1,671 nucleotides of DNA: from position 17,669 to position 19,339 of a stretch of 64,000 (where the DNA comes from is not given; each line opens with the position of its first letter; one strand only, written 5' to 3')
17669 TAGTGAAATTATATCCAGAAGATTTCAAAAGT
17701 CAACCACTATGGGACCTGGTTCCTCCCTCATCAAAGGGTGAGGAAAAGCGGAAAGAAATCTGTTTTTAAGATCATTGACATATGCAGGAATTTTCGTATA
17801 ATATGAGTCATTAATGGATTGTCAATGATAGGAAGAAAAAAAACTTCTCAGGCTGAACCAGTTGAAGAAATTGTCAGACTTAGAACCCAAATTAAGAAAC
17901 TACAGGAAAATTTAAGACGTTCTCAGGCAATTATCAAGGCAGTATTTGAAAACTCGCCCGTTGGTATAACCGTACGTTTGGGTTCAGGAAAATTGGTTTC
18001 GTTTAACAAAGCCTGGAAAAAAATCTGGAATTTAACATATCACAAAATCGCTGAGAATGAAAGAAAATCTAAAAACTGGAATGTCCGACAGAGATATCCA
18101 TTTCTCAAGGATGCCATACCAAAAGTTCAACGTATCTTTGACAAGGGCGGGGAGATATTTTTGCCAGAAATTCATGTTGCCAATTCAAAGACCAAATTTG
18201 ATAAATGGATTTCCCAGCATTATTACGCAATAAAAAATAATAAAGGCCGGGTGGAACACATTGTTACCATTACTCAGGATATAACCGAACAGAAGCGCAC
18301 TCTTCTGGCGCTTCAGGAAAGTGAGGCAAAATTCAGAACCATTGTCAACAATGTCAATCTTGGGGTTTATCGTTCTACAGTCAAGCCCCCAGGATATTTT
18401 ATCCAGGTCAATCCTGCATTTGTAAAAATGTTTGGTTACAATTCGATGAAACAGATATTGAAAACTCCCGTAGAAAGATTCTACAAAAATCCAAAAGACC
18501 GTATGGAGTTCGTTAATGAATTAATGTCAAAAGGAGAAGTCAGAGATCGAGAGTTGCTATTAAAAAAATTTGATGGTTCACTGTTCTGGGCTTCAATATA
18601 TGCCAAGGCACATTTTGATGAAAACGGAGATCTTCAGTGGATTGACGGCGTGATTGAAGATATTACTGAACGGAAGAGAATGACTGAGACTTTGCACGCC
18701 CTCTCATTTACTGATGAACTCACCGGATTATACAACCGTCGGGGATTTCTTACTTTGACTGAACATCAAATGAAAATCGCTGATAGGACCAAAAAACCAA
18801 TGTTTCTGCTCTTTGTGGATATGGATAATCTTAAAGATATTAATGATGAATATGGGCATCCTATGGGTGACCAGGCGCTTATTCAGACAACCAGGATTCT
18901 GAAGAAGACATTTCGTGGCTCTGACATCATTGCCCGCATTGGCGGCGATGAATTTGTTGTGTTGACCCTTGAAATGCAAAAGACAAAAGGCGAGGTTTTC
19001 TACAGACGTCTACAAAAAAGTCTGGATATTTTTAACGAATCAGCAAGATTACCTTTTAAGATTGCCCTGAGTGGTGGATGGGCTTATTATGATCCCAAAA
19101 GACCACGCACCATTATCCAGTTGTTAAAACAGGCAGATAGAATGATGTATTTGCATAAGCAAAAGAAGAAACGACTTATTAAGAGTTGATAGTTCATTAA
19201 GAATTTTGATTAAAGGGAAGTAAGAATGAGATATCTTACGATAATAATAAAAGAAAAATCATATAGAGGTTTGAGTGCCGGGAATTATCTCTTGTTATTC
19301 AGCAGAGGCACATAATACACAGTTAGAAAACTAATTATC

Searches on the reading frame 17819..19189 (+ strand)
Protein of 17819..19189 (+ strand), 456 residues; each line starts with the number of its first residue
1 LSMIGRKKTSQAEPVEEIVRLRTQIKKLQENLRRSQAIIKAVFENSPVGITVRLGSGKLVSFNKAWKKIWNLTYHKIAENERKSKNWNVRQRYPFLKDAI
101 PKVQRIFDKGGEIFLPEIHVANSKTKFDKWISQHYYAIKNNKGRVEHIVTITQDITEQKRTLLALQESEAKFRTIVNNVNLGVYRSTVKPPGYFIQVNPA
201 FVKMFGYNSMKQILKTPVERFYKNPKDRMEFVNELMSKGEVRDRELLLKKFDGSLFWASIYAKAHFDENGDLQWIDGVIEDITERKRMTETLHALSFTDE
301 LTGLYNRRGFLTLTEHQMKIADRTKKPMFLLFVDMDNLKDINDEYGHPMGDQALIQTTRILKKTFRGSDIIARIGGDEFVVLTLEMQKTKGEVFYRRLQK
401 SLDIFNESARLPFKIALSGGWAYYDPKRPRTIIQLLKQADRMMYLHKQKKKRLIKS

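Call 66: search_protein_families(library=pfam, proteins=[window:17819-19189:+], max_evalue=0.001)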
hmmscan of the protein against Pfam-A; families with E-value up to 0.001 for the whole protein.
window:17819-19189:+ (456 aa): 6 families
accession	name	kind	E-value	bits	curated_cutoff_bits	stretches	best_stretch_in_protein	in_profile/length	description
PF00990.26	GGDEF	-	3e-39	134.8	23.8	1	297-451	2-159/161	Diguanylate cyclase, GGDEF domain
PF13426.13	PAS_9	-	5.1e-18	65.7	27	1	190-284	9-103/103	PAS domain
PF13188.13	PAS_8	-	2.4e-12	46.7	21.8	1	170-230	1-59/65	PAS domain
PF08448.16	PAS_4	-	1.8e-08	35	23.1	0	192-287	15-110/110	PAS fold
PF00989.32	PAS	-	1.3e-06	28.8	22.6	1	192-281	21-112/113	PAS fold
PF08447.18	PAS_3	-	2.6e-06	28.1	25.6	1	195-279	2-89/89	PAS fold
